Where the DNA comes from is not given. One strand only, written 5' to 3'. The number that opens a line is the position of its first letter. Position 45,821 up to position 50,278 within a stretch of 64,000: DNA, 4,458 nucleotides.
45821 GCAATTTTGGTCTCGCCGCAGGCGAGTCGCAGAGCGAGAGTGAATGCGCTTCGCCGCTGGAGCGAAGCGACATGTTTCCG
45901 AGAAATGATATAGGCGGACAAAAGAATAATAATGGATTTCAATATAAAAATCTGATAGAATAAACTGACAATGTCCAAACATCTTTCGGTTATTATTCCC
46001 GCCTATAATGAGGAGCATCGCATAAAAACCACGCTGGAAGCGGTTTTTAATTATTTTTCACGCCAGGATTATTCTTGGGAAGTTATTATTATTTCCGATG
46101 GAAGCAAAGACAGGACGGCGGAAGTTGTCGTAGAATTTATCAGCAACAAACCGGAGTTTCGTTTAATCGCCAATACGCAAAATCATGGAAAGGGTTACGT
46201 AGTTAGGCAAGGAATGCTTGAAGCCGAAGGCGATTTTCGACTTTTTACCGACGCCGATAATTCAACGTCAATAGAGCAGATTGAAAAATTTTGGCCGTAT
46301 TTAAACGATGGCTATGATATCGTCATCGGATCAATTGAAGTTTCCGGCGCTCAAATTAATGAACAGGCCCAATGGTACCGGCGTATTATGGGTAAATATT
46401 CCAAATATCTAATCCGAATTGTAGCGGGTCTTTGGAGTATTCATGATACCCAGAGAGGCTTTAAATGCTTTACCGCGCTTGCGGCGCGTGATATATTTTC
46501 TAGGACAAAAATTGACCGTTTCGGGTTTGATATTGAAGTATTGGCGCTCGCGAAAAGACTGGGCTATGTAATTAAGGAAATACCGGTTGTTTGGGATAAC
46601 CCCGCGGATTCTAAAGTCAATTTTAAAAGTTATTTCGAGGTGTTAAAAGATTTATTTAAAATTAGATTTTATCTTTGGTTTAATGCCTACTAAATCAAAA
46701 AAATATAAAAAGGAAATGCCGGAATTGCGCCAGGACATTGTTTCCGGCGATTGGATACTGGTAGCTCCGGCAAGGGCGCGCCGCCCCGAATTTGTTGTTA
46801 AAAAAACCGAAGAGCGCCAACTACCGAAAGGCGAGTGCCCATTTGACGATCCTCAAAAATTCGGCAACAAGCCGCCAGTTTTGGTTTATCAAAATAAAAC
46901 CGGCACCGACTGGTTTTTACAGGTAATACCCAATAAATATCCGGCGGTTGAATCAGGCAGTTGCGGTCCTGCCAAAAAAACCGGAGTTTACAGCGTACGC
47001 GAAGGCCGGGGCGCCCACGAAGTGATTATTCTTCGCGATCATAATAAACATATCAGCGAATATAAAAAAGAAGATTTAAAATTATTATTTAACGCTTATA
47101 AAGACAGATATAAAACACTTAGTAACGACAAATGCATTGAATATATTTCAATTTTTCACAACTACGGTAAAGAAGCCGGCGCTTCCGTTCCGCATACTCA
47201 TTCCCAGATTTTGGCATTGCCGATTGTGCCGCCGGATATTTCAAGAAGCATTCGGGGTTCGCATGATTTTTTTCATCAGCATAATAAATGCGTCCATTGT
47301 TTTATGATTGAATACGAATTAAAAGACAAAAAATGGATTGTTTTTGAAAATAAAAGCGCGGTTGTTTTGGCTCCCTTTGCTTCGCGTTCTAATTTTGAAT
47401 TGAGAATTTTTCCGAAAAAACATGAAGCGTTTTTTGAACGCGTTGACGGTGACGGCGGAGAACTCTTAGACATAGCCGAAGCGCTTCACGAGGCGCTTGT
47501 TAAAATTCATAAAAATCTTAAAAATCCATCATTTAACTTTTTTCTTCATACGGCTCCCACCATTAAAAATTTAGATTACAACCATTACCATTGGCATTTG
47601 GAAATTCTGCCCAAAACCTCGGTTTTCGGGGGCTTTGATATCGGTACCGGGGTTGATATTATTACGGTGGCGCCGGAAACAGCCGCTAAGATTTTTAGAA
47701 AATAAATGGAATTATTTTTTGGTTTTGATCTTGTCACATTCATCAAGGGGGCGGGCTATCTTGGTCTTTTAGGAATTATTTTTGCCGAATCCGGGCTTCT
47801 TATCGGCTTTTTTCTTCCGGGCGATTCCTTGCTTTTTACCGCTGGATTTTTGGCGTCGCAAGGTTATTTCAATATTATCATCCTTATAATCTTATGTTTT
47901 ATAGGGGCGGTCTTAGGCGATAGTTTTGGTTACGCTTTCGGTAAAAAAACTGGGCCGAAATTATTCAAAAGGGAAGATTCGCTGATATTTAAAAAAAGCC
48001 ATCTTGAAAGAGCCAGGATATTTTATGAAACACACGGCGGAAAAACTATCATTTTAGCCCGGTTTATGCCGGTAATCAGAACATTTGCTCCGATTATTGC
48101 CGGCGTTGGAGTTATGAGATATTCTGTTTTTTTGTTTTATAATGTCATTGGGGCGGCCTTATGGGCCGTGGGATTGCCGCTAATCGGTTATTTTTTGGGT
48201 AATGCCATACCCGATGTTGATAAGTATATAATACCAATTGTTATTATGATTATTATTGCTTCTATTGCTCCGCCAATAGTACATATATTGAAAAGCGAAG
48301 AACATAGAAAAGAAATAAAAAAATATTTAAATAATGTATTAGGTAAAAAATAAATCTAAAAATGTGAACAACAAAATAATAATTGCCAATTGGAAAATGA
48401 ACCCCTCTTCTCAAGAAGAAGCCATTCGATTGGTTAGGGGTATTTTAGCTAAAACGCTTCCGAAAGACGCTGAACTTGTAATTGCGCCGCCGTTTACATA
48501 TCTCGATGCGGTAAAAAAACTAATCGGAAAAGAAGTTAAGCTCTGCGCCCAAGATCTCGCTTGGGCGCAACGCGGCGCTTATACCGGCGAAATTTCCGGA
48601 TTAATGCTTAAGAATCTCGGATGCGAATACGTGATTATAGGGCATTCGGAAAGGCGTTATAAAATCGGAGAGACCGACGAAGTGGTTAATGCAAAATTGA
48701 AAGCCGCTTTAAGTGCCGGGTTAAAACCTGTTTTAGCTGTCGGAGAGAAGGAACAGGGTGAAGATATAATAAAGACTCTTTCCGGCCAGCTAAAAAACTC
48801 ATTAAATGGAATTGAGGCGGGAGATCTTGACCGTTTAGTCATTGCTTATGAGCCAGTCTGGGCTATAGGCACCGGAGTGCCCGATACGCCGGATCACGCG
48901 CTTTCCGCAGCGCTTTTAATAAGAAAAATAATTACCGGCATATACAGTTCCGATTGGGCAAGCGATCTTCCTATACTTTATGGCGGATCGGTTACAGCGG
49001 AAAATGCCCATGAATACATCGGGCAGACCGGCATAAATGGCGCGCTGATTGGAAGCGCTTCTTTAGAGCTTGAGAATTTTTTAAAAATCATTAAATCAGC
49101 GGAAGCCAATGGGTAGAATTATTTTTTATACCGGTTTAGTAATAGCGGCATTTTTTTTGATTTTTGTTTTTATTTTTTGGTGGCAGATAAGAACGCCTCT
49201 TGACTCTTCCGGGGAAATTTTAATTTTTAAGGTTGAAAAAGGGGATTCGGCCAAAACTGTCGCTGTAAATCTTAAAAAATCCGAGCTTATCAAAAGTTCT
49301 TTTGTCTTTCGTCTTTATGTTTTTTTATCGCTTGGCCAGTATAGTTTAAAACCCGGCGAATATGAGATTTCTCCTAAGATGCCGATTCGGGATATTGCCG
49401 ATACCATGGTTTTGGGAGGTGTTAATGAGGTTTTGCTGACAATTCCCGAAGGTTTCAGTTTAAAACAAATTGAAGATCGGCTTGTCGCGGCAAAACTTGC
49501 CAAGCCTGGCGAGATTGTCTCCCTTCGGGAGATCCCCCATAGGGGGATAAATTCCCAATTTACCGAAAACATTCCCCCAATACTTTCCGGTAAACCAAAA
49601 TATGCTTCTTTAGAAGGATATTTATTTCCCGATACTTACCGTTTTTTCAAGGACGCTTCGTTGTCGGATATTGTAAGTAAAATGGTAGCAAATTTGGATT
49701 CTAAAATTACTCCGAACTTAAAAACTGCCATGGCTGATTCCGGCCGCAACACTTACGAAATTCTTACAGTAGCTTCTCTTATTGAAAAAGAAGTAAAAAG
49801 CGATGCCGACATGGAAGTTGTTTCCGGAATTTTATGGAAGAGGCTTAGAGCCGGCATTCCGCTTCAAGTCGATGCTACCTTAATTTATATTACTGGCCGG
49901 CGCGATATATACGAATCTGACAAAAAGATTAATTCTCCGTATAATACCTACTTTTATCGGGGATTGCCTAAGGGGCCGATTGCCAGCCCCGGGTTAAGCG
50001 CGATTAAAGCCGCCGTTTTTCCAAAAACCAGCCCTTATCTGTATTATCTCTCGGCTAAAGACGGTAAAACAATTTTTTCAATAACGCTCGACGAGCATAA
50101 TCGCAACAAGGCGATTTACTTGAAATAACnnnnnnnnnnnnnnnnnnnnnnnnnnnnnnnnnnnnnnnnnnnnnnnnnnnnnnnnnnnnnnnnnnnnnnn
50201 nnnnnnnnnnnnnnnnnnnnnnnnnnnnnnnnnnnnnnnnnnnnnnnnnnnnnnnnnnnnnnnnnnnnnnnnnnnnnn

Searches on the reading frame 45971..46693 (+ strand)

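Call 50: search_protein_families(library=pfam, proteins=[window:45971-46693:+], max_evalue=0.01)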
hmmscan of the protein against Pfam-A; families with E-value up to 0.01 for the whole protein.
window:45971-46693:+ (240 aa): 3 families
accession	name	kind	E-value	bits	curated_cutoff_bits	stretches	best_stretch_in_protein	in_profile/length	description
PF00535.33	Glycos_transf_2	-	1.9e-31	109.7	23.3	1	6-142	1-137/168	Glycosyl transferase family 2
PF10111.15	Glyco_tranf_2_2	-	1.1e-09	38.6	27.3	1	6-107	1-102/276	Glycosyltransferase like family 2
PF13641.12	Glyco_tranf_2_3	-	1.5e-06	28.8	27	1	5-121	3-122/230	Glycosyltransferase like family 2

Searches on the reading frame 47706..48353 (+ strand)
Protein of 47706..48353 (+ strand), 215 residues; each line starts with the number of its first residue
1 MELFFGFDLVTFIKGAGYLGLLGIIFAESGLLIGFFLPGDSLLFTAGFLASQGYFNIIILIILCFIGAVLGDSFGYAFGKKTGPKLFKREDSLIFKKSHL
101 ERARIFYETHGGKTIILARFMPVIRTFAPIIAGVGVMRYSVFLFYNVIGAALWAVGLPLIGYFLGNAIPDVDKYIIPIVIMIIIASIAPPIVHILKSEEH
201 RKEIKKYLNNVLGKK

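Call 50: search_protein_families(library=pfam, proteins=[window:47706-48353:+], max_evalue=0.01)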
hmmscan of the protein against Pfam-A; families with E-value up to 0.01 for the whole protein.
window:47706-48353:+ (215 aa): 1 family
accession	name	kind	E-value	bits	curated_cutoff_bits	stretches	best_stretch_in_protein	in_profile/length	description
PF09335.16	VTT_dom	-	4.5e-18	66.3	33.9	1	37-162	1-122/123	VTT domain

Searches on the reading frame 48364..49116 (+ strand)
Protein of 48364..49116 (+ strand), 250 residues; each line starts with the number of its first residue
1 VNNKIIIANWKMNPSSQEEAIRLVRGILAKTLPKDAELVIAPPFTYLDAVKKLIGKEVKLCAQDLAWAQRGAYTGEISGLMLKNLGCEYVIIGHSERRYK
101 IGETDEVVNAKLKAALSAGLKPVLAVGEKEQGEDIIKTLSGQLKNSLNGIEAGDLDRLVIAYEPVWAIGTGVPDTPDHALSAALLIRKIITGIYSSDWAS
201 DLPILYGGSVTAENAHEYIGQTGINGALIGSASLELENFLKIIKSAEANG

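Call 51: search_protein_families(library=pfam, proteins=[window:48364-49116:+], max_evalue=0.01)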
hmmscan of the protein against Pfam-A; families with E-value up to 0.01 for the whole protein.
window:48364-49116:+ (250 aa): 1 family
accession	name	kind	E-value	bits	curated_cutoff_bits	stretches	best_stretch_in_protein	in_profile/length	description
PF00121.24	TIM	-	2.1e-79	266.9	20.1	1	4-245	1-244/245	Triosephosphate isomerase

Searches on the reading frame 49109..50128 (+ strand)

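Call 51: search_protein_families(library=pfam, proteins=[window:49109-50128:+], max_evalue=0.01)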
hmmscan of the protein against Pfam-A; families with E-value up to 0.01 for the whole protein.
window:49109-50128:+ (339 aa): 1 family
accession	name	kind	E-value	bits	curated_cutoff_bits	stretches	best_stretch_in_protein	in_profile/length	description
PF02618.21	YceG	-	1.8e-78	264.2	32.4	1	40-334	1-273/275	YceG-like family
